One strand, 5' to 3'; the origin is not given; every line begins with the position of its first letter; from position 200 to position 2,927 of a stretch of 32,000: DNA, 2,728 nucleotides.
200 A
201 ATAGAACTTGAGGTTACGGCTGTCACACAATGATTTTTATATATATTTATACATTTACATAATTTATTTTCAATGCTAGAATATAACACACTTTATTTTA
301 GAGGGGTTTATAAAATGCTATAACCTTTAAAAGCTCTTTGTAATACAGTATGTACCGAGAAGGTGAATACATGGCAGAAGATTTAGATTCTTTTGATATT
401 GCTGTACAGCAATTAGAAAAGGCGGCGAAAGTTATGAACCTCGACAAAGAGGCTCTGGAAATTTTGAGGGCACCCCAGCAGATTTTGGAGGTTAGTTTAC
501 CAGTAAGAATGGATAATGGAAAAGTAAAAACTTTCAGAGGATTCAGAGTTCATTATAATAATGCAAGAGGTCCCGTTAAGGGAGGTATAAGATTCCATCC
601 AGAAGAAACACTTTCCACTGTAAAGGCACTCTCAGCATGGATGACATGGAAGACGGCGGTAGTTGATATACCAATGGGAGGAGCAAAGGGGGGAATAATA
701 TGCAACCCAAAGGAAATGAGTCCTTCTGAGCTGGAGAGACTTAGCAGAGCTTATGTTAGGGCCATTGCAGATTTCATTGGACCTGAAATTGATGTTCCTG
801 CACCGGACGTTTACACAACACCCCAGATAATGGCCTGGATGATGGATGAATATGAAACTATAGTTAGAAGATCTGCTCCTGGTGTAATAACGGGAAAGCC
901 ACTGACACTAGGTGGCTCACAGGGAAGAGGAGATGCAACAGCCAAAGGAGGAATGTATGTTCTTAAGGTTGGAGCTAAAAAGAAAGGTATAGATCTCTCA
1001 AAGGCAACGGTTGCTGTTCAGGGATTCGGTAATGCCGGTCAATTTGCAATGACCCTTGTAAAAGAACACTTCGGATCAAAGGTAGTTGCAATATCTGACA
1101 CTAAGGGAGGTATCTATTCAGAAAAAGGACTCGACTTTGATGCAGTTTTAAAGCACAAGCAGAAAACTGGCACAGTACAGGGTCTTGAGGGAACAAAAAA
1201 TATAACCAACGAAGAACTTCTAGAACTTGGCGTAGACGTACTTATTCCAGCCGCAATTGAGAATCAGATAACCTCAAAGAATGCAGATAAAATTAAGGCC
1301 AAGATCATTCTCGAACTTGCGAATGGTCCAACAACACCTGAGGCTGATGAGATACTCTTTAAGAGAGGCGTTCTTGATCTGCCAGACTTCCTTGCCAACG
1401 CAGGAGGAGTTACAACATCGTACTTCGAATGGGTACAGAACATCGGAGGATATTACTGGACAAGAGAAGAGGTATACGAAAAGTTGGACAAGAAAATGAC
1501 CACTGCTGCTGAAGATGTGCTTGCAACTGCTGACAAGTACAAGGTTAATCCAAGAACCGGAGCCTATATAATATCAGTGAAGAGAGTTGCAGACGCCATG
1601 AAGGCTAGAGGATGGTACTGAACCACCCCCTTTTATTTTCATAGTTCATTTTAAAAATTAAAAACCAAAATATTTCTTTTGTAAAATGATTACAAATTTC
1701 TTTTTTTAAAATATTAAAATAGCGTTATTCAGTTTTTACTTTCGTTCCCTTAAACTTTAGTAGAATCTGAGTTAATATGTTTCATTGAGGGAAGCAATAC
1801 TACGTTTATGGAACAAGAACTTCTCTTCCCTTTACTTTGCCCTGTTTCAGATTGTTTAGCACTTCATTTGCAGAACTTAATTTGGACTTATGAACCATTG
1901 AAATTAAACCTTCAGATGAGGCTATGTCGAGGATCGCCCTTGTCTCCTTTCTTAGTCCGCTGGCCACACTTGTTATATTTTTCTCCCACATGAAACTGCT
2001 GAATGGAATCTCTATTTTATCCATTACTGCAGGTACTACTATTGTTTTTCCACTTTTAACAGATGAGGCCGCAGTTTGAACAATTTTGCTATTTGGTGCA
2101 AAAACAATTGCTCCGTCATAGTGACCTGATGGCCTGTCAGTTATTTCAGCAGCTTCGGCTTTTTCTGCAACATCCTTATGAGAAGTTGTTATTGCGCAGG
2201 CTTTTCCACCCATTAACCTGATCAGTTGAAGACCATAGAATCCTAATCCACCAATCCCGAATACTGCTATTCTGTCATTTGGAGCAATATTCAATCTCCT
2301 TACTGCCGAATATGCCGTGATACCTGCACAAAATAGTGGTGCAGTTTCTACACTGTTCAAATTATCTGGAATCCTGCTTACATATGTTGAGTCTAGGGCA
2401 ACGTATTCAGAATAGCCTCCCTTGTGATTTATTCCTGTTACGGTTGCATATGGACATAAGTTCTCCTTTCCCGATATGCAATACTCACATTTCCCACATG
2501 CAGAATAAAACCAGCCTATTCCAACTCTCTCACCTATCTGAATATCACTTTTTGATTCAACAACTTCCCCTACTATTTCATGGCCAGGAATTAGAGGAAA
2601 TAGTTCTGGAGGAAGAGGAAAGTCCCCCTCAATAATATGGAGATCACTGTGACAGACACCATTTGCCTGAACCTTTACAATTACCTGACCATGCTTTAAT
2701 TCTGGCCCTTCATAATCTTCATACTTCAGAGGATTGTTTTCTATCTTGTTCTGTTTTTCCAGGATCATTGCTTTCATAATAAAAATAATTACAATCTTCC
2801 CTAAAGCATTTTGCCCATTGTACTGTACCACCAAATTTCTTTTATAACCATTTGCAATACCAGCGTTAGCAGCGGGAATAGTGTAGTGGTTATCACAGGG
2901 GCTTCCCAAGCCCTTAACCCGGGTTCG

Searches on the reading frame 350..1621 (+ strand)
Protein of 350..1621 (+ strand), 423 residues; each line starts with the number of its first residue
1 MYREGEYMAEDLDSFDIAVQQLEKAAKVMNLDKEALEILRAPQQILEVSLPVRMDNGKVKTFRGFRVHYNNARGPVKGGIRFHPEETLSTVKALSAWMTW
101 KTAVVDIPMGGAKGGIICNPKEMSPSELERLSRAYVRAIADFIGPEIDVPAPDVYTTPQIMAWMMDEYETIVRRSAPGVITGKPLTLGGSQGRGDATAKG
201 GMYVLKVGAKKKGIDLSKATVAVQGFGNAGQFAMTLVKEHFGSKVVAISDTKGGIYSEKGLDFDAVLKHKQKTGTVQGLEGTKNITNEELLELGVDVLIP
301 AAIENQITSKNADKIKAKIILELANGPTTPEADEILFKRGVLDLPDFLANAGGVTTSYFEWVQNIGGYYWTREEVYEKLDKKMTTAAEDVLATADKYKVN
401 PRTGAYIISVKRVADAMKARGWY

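Call 8: search_protein_families(library=pfam, max_evalue=0.01, proteins=[window:350-1621:+])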
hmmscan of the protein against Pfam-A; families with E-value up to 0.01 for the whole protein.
window:350-1621:+ (423 aa): 2 families
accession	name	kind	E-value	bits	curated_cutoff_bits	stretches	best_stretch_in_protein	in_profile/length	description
PF00208.27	ELFV_dehydrog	-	5.8e-83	278.7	23.4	1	188-421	1-241/241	Glutamate/Leucine/Phenylalanine/Valine dehydrogenase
PF02812.23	ELFV_dehydrog_N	-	7.5e-59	197.5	25.3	1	42-169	1-128/129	Glu/Leu/Phe/Val dehydrogenase, dimerisation domain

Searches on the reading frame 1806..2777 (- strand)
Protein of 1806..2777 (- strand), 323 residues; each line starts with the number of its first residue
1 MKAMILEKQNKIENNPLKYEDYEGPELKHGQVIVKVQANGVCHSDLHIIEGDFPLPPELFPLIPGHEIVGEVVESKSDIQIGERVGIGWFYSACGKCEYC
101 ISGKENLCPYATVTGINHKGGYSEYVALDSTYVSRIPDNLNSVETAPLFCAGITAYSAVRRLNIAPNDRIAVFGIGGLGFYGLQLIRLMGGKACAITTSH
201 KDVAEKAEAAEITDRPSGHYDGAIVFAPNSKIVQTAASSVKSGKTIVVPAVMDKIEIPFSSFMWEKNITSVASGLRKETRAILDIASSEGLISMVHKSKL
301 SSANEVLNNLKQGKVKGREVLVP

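Call 8: search_protein_families(library=pfam, max_evalue=0.01, proteins=[window:1806-2690:-])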
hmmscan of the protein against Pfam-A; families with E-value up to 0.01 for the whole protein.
window:1806-2690:- (294 aa): 1 family
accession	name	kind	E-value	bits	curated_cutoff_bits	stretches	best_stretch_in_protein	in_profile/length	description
PF08240.17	ADH_N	-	3.4e-27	95.2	23.5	1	1-109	3-104/104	Alcohol dehydrogenase GroES-like domain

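Call 25: find_encoding_contigs(protein=window:1806-2777:-, flank=10000, max_places=10)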
Protein window:1806-2777:- (323 aa): 13 contigs read that carry it; 8 places shown.
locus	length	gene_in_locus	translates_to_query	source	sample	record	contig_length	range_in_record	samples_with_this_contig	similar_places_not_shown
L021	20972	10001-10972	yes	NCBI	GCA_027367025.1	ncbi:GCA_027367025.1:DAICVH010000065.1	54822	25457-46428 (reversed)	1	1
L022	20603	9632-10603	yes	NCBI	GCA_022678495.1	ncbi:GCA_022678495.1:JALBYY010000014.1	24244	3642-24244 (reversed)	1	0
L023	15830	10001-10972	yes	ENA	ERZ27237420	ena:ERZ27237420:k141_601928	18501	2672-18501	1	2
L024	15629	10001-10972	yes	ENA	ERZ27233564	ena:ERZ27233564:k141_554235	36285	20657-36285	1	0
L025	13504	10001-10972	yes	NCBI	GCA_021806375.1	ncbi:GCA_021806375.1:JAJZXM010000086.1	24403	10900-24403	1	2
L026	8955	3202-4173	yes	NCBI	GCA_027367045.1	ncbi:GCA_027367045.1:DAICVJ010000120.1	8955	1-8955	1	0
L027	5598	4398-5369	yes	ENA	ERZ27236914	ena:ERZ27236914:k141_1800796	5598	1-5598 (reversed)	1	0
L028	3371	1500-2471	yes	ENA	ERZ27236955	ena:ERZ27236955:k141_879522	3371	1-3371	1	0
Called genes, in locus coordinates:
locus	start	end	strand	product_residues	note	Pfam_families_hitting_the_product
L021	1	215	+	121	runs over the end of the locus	-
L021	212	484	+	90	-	-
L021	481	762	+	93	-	-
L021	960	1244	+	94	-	-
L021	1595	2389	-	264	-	-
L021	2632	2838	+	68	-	-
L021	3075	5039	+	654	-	-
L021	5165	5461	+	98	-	-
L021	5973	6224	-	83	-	-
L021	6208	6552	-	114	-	-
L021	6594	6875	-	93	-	PF05016:ParE_toxin (weak), PF15781:ParE-like_toxin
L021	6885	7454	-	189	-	PF13274:SocA_Panacea (weak)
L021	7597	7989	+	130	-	-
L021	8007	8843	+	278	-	-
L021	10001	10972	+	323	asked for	PF08240:ADH_N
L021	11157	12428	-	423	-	PF02812:ELFV_dehydrog_N, PF00208:ELFV_dehydrog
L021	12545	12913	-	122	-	PF01042:Ribonuc_L-PSP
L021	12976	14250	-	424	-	PF00083:Sugar_tr, PF07690:MFS_1, PF00083:Sugar_tr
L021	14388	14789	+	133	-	-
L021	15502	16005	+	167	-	PF10007:DUF2250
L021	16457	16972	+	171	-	-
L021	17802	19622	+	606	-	PF19291:TREH_N, PF00723:Glyco_hydro_15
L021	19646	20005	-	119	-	-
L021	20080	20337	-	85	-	PF03685:UPF0147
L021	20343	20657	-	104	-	PF01037:AsnC_trans_reg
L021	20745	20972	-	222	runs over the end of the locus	PF06026:Rib_5-P_isom_A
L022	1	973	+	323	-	PF00589:Phage_integrase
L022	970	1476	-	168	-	-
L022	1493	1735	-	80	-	-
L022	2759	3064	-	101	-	-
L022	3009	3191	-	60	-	-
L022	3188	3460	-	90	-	-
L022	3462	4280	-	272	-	-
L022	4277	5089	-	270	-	-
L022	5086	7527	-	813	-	PF08706:D5_N, PF19263:DUF5906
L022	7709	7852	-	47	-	-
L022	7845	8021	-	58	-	PF21983:NikA-like (weak)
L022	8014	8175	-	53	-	-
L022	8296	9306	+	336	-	-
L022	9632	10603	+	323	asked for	PF08240:ADH_N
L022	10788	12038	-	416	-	PF02812:ELFV_dehydrog_N, PF00208:ELFV_dehydrog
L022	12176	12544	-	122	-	PF01042:Ribonuc_L-PSP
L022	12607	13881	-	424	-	PF00083:Sugar_tr, PF07690:MFS_1, PF00083:Sugar_tr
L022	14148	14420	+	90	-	-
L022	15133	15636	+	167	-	PF10007:DUF2250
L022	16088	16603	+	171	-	-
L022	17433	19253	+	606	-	PF19291:TREH_N, PF00723:Glyco_hydro_15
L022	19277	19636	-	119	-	-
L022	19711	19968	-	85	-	PF03685:UPF0147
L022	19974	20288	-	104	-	PF01037:AsnC_trans_reg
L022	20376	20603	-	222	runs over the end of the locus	PF06026:Rib_5-P_isom_A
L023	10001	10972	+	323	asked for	PF08240:ADH_N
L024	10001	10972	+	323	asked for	PF08240:ADH_N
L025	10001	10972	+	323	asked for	PF08240:ADH_N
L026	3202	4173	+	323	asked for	PF08240:ADH_N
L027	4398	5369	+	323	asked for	PF08240:ADH_N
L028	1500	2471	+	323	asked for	PF08240:ADH_N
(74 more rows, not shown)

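Call 76: search_protein_families(library=phrogs, max_evalue=0.01, proteins=[L021:3075-5039:+, L021:1595-2389:-, L021:8007-8843:+, L021:7597-7989:+, L021:5165-5461:+, L021:6208-6552:-, L021:5973-6224:-, L022:8296-9306:+, L022:3462-4280:-])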
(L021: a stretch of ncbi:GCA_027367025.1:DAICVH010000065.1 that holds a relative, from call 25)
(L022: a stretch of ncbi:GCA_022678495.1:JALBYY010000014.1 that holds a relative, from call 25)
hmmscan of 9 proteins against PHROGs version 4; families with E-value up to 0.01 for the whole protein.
L021:3075-5039:+ (654 aa): 0 families

L021:1595-2389:- (264 aa): 0 families

L021:8007-8843:+ (278 aa): 2 families
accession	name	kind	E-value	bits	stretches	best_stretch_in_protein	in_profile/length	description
phrog_5484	-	DNA, RNA and nucleotide metabolism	2.6e-10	41.3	1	25-243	10-236/239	DnaA-like replication initiation protein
phrog_1366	-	unknown function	0.00052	20.6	1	46-78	17-45/307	-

L021:7597-7989:+ (130 aa): 0 families

L021:5165-5461:+ (98 aa): 0 families

L021:6208-6552:- (114 aa): 0 families

L021:5973-6224:- (83 aa): 0 families

L022:8296-9306:+ (336 aa): 0 families

L022:3462-4280:- (272 aa): 0 families

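Call 77: search_protein_families(library=pfam, max_evalue=0.01, proteins=[L021:3075-5039:+, L021:1595-2389:-, L021:8007-8843:+, L021:7597-7989:+, L021:5165-5461:+, L021:6208-6552:-, L021:5973-6224:-, L022:8296-9306:+, L022:3462-4280:-])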
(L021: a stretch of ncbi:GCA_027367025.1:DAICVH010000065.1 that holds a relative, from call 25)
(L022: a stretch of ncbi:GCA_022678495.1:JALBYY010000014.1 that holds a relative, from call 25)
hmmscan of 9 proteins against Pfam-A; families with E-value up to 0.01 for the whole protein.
L021:3075-5039:+ (654 aa): 0 families

L021:1595-2389:- (264 aa): 0 families

L021:8007-8843:+ (278 aa): 0 families

L021:7597-7989:+ (130 aa): 1 family
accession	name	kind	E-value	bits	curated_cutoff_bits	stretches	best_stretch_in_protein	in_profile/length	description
PF14205.11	Cys_rich_KTR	-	0.007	16.6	25.5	0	3-32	11-40/54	Cysteine-rich KTR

L021:5165-5461:+ (98 aa): 0 families

L021:6208-6552:- (114 aa): 0 families

L021:5973-6224:- (83 aa): 0 families

L022:8296-9306:+ (336 aa): 0 families

L022:3462-4280:- (272 aa): 0 families
